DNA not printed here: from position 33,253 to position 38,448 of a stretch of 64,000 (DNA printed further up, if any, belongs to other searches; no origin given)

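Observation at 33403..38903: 1631-aa surface protein with about 13 degenerate CHB_HEX_C-like repeats and a C-terminal parallel beta-helix, translationally coupled (ATGA) to a small PRTase gene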

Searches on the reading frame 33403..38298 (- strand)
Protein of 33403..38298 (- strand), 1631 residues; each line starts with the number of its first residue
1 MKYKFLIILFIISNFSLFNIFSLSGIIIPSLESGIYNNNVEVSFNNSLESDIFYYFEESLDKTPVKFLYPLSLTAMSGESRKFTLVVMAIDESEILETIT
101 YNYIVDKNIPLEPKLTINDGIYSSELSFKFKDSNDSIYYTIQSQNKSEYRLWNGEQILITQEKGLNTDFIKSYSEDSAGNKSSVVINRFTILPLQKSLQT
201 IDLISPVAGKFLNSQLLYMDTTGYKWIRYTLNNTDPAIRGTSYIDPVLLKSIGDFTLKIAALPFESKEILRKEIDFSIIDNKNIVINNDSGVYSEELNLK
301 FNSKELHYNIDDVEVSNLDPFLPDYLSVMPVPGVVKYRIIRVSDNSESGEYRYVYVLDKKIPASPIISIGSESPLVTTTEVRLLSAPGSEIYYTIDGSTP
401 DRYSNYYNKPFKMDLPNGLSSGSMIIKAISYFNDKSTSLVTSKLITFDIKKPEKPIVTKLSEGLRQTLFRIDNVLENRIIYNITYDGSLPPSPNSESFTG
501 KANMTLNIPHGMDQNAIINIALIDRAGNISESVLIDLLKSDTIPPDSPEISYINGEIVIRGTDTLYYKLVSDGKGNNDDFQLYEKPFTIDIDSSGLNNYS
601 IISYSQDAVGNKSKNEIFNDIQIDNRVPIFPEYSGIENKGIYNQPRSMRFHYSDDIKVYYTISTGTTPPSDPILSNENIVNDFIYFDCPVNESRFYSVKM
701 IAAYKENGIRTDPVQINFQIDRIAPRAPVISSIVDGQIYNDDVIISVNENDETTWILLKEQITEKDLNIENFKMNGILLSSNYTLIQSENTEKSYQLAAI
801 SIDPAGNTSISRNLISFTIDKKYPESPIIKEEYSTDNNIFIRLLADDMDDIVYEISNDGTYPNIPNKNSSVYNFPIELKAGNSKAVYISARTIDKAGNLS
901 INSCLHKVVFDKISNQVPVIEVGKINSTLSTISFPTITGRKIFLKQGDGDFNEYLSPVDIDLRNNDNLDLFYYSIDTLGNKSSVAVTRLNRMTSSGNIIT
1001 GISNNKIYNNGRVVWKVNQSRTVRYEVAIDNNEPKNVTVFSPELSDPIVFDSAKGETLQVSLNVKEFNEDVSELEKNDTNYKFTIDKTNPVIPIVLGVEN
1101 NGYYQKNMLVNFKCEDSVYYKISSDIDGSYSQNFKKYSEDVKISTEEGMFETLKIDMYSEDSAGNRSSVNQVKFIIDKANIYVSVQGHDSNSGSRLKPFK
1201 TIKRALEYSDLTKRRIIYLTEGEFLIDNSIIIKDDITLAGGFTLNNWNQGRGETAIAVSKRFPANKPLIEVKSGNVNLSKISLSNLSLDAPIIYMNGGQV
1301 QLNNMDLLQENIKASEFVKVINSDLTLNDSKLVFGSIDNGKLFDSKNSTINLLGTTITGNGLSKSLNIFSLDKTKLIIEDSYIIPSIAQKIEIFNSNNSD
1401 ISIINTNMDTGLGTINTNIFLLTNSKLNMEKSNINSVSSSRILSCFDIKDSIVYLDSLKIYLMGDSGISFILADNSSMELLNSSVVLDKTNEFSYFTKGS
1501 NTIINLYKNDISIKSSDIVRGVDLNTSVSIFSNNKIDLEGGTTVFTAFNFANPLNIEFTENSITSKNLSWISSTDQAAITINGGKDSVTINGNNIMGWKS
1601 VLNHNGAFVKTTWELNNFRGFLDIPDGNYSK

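Call 6: search_protein_families(library=pfam, proteins=[window:33403-38298:-], max_evalue=1)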
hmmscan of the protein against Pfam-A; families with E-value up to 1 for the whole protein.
window:33403-38298:- (1631 aa): 7 families
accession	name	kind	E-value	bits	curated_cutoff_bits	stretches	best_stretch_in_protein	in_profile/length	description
PF13287.12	Fn3_assoc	-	8.7e-17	61.4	23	3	383-443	3-57/59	Fn3 associated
PF13290.12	CHB_HEX_C_1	-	1.8e-12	47.5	22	3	378-415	9-47/67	Chitobiase/beta-hexosaminidase C-terminal domain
PF19077.6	Big_13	-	0.00034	21.5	27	1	787-820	69-101/102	Bacterial Ig-like domain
PF13754.12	Big_3_4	-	0.018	15.4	27.3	1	1155-1190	38-73/106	Domain of unknown function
PF00127.26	Copper-bind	-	0.042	14.7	21.2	1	1531-1610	14-93/99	Copper binding proteins, plastocyanin/azurin family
PF18828.6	LPD15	-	0.15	12.3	27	0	1565-1586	48-69/99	Large polyvalent-protein-associated domain 15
PF12245.14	Big_3_2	-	0.18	12.4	23.3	0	1117-1178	60-122/122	Bacterial Ig-like domain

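Call 7: search_protein_families(library=ncbifam, proteins=[window:33403-38298:-], max_evalue=1)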
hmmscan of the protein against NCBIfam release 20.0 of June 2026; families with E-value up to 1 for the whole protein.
window:33403-38298:- (1631 aa): 3 families
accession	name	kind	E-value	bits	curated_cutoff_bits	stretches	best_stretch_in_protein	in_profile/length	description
NF047446.1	barrel_OmpL47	domain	2.1e-13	50.5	40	2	1117-1176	20-68/68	OmpL47-type beta-barrel domain-containing protein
NF045522.1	MXAN_2561_fam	equivalog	1.8e-05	24.4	150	2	713-810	157-249/304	MXAN_2561 family MXYO-CTERM-anchored protein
NF042962.1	DUF499_antiphage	equivalog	0.15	10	1200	0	376-413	840-876/1025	anti-phage-associated DUF499 domain-containing protein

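Call 12: find_homologous_proteins(query=window:33406-38298:-)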
Query window:33406-38298:- (1631 aa): 57 proteins with E <= 0.001 among 8000 candidates.
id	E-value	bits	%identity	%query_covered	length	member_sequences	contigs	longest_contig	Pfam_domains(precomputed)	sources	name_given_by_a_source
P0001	0.0e+0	3545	100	100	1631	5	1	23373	PF13287.13,PF13290.14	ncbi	-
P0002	0.0e+0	2110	60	99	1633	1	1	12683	PF13287.13,PF13290.14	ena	-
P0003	0.0e+0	2081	46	71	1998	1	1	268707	PF13287.13,PF13290.14,PF12245.15,PF19077.7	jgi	jgi:hypothetical protein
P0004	0.0e+0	2055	59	100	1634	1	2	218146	PF13287.13,PF13290.14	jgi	jgi:Fn3 associated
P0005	0.0e+0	2039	57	100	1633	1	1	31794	PF13287.13,PF13290.14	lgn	-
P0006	0.0e+0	2033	58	99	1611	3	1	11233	PF13287.13,PF13290.14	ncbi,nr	ncbi:MAG: chitobiase/beta-hexosaminidase C-terminal domain-containing protein [Spirochaetales bacter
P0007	0.0e+0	1995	56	100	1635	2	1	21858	PF13287.13,PF13290.14,PF19077.7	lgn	-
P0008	0.0e+0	1820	52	100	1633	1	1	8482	PF13287.13,PF13290.14,PF22842.4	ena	-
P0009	0.0e+0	1787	51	100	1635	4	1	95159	PF13287.13,PF13290.14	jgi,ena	-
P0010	0.0e+0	1771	51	99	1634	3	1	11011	PF13287.13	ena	-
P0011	0.0e+0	1757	51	99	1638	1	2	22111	PF13287.13,PF13290.14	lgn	-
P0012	0.0e+0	1754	50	99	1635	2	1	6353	PF13287.13,PF13290.14,PF19077.7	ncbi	-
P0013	0.0e+0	1730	51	100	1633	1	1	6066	PF13287.13,PF13290.14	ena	-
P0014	0.0e+0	1703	50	99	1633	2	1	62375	PF13287.13,PF13290.14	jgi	-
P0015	0.0e+0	1565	45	100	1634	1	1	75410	PF07602.18,PF13287.13,PF13290.14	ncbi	-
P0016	0.0e+0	1531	46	99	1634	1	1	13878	PF13287.13,PF13290.14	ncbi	-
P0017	2.2e-164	568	27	99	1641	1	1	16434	PF07602.18,PF13287.13,PF13290.14,PF19077.7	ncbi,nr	ncbi:MAG: chitobiase/beta-hexosaminidase C-terminal domain-containing protein, partial [Spirochaetal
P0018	1.4e-155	538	29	90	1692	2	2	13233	PF13287.13,PF13290.14,PF22842.4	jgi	-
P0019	3.1e-150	521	27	98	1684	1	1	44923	PF13287.13,PF13290.14,PF22842.4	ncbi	-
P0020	5.0e-149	517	29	90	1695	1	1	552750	PF13287.13,PF13290.14,PF22842.4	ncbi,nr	ncbi:MAG: chitobiase/beta-hexosaminidase C-terminal domain-containing protein [Spirochaetales bacter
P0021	1.6e-148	515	27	94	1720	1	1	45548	PF13287.13,PF13290.14,PF12245.15,PF19077.7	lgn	-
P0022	7.2e-148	513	26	97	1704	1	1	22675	PF13287.13,PF13290.14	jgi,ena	-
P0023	3.6e-132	461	25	94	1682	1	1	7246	PF13287.13,PF13290.14,PF03537.20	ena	-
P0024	8.5e-120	420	24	95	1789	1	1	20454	PF07602.18,PF13287.13,PF13290.14,PF22842.4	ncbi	-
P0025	7.6e-116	407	26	91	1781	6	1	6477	PF13287.13,PF13290.14,PF22842.4,PF19077.7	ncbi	ncbi:MAG: FN3 associated domain-containing protein [Spirochaetaceae bacterium]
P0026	1.5e-107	379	25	78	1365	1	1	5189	PF13287.13,PF13290.14,PF19077.7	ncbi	ncbi:MAG: chitobiase/beta-hexosaminidase C-terminal domain-containing protein, partial [Spirochaetal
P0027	7.2e-28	115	22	26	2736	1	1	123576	PF13287.13,PF13290.14,PF14870.13,PF03174.20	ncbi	-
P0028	2.9e-19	87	23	68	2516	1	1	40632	PF13287.13,PF13290.14,PF00395.26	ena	-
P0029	3.2e-18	83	35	7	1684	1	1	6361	PF13287.13,PF13290.14,PF03174.20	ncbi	-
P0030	2.5e-15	73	22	42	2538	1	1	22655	PF13287.13,PF13290.14,PF01161.26,PF03174.20,PF01841.26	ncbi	-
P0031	7.4e-15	72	22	43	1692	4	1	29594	PF12080.15,PF13287.13,PF13290.14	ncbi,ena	-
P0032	1.1e-13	68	37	6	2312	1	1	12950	PF13287.13,PF13385.14,PF13290.14,PF03174.20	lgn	-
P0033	1.4e-12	64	23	29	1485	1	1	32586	PF13287.13,PF13290.14,PF03174.20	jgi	-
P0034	5.6e-11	59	23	29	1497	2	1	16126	PF13205.13,PF13287.13,PF13750.13,PF13290.14,PF03174.20,PF19077.7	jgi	jgi:hypothetical protein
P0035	2.7e-10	57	33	5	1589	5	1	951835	PF13287.13,PF18962.8,PF13290.14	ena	-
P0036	5.8e-9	52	21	26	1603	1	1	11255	PF13287.13,PF18962.8,PF13290.14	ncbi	-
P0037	2.0e-8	51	32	8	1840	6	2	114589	PF17973.8,PF13287.13,PF00963.25,PF13290.14,PF03174.20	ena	-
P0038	1.3e-7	48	27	5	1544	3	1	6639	PF13287.13,PF18962.8,PF13290.14,PF03174.20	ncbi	-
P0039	2.2e-7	47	39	3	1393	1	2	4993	PF13287.13,PF13290.14,PF03174.20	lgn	-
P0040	4.5e-7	46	22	26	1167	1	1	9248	PF13287.13,PF13290.14,PF19078.7,PF03174.20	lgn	-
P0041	7.9e-7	45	24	24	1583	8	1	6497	PF13895.13,PF13287.13,PF13290.14,PF00027.36,PF03174.20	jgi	jgi:CRP-like cAMP-binding protein/uncharacterized membrane protein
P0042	4.6e-6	43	27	12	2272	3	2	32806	PF18483.9,PF13287.13,PF13290.14,PF03174.20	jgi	jgi:hypothetical protein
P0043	5.1e-6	43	22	32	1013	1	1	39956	PF13287.13,PF18962.8,PF13290.14,PF03174.20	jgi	jgi:hypothetical protein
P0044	5.1e-6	43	25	17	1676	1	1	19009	PF13287.13,PF13290.14,PF13717.12,PF00027.36,PF03174.20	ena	-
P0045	6.1e-6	42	28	12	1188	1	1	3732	PF13287.13,PF13290.14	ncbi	-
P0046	1.1e-5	41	31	10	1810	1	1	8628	PF18483.9,PF13287.13,PF03388.21,PF13290.14,PF00139.27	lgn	-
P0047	1.2e-5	41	28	14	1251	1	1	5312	PF13287.13,PF13290.14,PF03174.20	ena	-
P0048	5.5e-5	39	28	6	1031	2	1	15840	PF00801.27,PF13287.13,PF13290.14,PF03781.23,PF18911.7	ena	-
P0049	5.7e-5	39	21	28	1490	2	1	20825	PF13287.13,PF13290.14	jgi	jgi:hypothetical protein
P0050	8.0e-5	39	28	11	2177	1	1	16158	PF18483.9,PF13287.13,PF13290.14,PF03174.20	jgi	jgi:hypothetical protein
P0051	8.8e-5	39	29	14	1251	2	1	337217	PF13287.13,PF13290.14,PF03174.20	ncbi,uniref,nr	ncbi:FN3 associated domain-containing protein [Clostridium felsineum]|uniref:FN3 associated domain-c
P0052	3.5e-4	37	27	6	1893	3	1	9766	PF13287.13,PF13290.14,PF18942.6,PF00041.28,PF03174.20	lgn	-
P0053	4.0e-4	36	23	19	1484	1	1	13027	PF13287.13,PF13290.14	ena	-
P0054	4.0e-4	36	35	6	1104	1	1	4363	PF13287.13,PF13290.14,PF03174.20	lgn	-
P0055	5.8e-4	36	28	11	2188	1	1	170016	PF06691.17,PF18483.9,PF13287.13,PF13290.14,PF03174.20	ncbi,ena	-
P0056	6.9e-4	36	25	11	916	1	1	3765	PF13287.13,PF13290.14,PF00041.28,PF03174.20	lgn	-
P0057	7.8e-4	35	22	37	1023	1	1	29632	PF00801.27,PF13287.13,PF13290.14,PF03781.23,PF18911.7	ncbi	ncbi:MAG: chitobiase/beta-hexosaminidase C-terminal domain-containing protein [Fibrobacterota bacter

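Call 15: find_encoding_contigs(protein=P0020, flank=8000, max_places=2)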
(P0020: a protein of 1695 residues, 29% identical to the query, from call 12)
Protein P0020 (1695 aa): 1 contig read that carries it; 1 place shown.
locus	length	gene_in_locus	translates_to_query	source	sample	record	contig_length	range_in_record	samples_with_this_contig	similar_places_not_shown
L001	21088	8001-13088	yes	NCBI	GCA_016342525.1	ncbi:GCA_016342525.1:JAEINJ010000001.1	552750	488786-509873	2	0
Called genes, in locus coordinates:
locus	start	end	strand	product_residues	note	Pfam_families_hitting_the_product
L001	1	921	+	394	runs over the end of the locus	PF00162:PGK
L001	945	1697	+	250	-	PF00121:TIM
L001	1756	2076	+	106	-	PF03840:SecG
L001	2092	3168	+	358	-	PF13623:SurA_N_2 (weak), PF13624:SurA_N_3, PF09312:SurA_N, PF13145:Rotamase_2, PF13616:Rotamase_3, PF00639:Rotamase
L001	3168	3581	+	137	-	PF01029:NusB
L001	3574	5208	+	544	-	PF13424:TPR_12 (faint), PF13428:TPR_14 (faint), PF14559:TPR_19 (faint), PF07719:TPR_2 (faint), PF13181:TPR_8 (faint)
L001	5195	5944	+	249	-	PF00557:Peptidase_M24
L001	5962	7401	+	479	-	PF00089:Trypsin, PF13365:Trypsin_2, PF00595:PDZ (weak), PF13180:PDZ_2, PF17820:PDZ_6, PF13180:PDZ_2 (weak)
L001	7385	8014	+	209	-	PF00156:Pribosyltran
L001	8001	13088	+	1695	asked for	PF13290:CHB_HEX_C_1, PF13287:Fn3_assoc, PF22842:Pel9A-like_beta_helix (weak)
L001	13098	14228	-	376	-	-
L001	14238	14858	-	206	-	PF27340:TP_0126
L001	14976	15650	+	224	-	PF02142:MGS, PF01808:AICARFT_IMPCHas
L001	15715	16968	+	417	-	PF01808:AICARFT_IMPCHas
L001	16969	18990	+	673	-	PF03816:LytR_cpsA_psr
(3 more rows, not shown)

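Call 16: find_encoding_contigs(protein=P0024, flank=8000, max_places=2)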
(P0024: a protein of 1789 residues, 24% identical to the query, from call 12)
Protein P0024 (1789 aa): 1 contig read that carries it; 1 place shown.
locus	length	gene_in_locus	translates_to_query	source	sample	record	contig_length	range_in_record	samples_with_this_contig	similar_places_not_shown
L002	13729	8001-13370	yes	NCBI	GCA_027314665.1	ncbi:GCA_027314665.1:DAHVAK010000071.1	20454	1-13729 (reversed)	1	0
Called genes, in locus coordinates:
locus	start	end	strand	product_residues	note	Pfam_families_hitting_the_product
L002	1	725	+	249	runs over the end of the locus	PF00121:TIM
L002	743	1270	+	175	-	PF03840:SecG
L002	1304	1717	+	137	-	-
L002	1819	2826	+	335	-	PF09312:SurA_N (weak), PF13623:SurA_N_2 (weak), PF13624:SurA_N_3, PF13145:Rotamase_2, PF13616:Rotamase_3, PF00639:Rotamase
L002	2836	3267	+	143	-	PF01029:NusB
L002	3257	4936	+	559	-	PF07719:TPR_2 (faint), PF14559:TPR_19 (faint), PF13181:TPR_8 (faint)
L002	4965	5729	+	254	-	PF00557:Peptidase_M24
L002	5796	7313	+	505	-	PF00089:Trypsin, PF13365:Trypsin_2, PF00595:PDZ (faint), PF13180:PDZ_2, PF17820:PDZ_6 (weak), PF13180:PDZ_2 (weak)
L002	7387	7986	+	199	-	PF00156:Pribosyltran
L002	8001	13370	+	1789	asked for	PF13290:CHB_HEX_C_1 (weak), PF13287:Fn3_assoc (weak), PF13290:CHB_HEX_C_1 (weak), PF07602:DUF1565 (weak), PF22842:Pel9A-like_beta_helix (weak)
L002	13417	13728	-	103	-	?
